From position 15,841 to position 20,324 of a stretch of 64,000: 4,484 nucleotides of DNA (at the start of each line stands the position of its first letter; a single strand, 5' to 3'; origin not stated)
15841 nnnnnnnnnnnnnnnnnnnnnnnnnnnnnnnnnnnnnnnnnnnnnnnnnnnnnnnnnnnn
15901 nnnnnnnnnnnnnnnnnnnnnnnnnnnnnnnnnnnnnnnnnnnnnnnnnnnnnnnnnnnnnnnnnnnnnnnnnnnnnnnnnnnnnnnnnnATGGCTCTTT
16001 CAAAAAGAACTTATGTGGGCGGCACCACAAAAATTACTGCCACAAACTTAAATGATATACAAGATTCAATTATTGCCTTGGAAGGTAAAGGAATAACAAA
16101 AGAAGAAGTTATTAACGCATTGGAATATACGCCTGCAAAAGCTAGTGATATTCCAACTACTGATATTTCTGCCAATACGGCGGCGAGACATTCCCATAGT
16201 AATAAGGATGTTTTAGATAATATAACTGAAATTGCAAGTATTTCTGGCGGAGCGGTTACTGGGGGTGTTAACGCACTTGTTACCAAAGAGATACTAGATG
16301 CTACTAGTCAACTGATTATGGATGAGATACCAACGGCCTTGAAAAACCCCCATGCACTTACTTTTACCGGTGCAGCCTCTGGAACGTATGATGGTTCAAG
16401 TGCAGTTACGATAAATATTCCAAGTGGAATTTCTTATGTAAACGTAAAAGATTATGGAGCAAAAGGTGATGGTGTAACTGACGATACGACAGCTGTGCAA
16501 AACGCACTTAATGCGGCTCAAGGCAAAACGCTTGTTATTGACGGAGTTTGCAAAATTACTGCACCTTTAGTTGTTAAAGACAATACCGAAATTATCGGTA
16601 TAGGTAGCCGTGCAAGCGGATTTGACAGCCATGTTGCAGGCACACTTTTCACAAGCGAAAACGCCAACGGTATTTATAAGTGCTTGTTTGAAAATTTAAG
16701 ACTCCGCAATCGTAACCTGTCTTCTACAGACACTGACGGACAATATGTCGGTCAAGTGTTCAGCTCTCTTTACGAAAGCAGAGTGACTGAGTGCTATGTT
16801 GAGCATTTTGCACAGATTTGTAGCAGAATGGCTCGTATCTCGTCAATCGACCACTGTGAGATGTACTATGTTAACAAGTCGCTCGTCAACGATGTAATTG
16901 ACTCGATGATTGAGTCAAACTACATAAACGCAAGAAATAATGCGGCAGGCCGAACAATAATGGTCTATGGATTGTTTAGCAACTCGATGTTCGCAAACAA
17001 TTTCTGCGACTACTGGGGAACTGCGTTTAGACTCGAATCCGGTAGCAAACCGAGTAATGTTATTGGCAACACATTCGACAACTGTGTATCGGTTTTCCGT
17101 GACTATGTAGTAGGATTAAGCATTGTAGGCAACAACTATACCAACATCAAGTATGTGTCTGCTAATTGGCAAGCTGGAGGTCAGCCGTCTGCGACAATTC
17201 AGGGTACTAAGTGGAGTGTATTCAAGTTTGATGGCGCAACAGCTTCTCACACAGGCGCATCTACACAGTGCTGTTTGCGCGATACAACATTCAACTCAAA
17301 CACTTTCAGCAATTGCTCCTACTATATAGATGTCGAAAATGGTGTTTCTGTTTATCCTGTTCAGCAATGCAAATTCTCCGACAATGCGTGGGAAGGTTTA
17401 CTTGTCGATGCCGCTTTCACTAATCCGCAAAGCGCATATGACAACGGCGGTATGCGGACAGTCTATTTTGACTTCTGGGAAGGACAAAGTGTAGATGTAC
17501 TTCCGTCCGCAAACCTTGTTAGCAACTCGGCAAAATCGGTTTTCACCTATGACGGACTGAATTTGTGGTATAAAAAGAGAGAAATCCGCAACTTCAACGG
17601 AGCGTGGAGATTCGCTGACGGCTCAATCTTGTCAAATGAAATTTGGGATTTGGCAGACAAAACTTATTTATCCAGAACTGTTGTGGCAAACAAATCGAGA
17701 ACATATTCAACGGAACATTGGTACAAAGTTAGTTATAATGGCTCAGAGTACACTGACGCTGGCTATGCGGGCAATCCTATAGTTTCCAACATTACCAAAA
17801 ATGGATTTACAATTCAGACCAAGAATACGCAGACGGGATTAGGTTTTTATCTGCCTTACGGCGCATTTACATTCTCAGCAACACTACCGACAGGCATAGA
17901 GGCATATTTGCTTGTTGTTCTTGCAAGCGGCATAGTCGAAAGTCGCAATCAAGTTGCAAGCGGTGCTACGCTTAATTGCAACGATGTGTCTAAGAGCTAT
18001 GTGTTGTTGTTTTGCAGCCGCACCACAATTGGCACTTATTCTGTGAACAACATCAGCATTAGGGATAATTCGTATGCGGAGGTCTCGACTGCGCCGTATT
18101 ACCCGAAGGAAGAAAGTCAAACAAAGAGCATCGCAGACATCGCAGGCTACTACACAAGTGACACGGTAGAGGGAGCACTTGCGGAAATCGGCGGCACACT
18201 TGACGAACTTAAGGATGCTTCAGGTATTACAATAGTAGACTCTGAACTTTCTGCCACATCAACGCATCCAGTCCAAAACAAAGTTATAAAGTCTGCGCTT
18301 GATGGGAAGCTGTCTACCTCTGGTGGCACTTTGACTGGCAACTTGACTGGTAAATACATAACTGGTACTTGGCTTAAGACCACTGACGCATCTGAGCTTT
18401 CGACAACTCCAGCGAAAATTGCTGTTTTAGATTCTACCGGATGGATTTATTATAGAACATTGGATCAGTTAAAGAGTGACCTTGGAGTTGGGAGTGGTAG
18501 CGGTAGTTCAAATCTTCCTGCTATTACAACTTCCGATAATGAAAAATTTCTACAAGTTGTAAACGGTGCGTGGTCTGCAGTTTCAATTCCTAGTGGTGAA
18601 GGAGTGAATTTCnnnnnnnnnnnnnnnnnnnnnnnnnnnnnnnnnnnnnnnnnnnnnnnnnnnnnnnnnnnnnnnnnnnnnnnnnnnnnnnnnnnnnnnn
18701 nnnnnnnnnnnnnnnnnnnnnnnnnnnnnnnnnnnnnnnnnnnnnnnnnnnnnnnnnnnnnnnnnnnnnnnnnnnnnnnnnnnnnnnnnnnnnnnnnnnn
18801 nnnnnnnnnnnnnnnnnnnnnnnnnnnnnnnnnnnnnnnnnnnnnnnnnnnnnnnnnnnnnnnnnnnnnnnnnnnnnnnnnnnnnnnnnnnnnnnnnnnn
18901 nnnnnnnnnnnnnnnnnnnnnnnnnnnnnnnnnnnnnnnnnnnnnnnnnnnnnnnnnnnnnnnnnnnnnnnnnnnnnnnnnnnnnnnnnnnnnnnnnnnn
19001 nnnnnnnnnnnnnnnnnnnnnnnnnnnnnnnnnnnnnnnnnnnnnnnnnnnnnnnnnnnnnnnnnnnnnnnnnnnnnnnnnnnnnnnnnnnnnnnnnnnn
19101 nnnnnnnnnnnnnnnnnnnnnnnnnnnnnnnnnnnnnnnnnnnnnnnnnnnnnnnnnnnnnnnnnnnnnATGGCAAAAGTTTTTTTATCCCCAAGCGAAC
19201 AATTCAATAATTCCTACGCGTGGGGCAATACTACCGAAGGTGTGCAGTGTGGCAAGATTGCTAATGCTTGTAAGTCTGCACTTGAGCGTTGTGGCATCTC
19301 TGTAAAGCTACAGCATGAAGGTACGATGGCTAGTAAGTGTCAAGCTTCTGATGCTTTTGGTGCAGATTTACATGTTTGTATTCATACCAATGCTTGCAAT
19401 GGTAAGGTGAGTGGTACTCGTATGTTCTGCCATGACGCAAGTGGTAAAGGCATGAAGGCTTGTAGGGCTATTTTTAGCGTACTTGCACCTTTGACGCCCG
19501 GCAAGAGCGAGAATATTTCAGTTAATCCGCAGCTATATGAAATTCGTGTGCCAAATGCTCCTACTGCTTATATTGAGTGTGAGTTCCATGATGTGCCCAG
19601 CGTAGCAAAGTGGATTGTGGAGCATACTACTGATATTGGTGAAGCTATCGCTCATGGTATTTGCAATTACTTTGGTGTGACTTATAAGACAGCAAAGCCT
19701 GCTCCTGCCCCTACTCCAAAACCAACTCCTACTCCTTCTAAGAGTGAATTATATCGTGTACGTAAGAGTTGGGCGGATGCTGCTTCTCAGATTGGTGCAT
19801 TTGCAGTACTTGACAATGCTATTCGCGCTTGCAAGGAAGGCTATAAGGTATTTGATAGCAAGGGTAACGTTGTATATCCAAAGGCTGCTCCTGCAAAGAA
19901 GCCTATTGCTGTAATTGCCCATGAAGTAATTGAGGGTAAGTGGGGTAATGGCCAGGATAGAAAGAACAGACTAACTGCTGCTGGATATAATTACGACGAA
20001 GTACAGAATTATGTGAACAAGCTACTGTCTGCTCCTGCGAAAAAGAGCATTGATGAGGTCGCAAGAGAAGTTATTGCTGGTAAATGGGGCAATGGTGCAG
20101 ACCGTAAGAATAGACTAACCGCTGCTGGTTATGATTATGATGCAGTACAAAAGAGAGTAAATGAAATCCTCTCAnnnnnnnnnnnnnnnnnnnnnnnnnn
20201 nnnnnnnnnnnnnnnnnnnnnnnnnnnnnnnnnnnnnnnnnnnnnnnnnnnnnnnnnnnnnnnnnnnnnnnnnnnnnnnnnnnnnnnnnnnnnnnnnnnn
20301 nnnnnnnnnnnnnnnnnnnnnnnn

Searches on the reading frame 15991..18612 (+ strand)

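Call 5: search_protein_families(library=phrogs, proteins=[window:15991-18612:+], max_evalue=0.001)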
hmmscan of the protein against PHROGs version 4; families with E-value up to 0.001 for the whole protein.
window:15991-18612:+ (874 aa): 4 families
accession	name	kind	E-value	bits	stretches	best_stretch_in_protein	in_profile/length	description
phrog_17312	-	tail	2.6e-10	40.2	1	126-202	271-348/792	tail protein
phrog_14558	-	tail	1.1e-09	38.1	1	148-185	103-142/740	tail spike protein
phrog_18522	-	tail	3.9e-09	36.4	1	148-199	172-225/612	tail protein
phrog_2234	-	tail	6.1e-08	32.8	1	147-233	183-272/757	tail spike protein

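Call 6: search_protein_families(library=pfam, proteins=[window:15991-18612:+], max_evalue=0.01)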
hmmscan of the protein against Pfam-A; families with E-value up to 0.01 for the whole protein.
window:15991-18612:+ (874 aa): 2 families
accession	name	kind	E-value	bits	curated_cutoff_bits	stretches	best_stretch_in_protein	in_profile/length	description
PF12708.12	Pect-lyase_RHGA_epim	-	2.9e-07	30.9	27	1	149-206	1-63/213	Rhamnogalacturonase A/epimerase, pectate lyase-like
PF12218.14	End_N_terminal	-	0.00044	20.3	26.3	1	157-185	1-28/67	N terminal extension of bacteriophage endosialidase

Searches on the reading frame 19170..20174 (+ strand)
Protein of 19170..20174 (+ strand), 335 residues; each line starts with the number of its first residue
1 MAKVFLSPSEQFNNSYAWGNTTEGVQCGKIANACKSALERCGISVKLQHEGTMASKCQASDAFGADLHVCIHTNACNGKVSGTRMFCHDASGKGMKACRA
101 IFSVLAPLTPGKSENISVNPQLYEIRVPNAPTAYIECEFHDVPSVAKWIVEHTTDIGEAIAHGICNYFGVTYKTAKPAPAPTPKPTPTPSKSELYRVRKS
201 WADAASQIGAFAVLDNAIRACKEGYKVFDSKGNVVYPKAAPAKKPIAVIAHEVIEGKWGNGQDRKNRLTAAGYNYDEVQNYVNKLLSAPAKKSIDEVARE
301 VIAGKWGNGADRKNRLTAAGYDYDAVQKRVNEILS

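Call 58: search_protein_families(library=phrogs, proteins=[window:19170-20174:+], max_evalue=0.00001)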
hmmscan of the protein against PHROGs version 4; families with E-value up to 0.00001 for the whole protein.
window:19170-20174:+ (335 aa): 6 families
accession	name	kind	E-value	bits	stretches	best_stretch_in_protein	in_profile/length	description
phrog_7698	-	lysis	1.4e-48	167.3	1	177-334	160-314/316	endolysin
phrog_16241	-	lysis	7.8e-33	115.2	1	188-332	140-288/290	endolysin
phrog_15001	-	lysis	2.1e-20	74.2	1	186-239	208-257/367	endolysin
phrog_435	-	lysis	1.4e-19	71.5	1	19-183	132-300/556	endolysin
phrog_3861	-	lysis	2.4e-19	70.6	2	290-334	194-235/455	amidase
phrog_2742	-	lysis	4.4e-11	43.8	1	28-200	35-212/318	endolysin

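Call 59: search_protein_families(library=pfam, proteins=[window:19170-20174:+], max_evalue=0.001)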
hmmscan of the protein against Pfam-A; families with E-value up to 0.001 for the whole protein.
window:19170-20174:+ (335 aa): 2 families
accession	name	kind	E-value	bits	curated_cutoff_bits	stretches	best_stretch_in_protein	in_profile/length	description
PF08230.16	CW_7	-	3.9e-46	154.9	25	2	295-334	1-40/40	CW_7 repeat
PF01520.23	Amidase_3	-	6.3e-12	46.3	27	1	27-166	26-174/174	N-acetylmuramoyl-L-alanine amidase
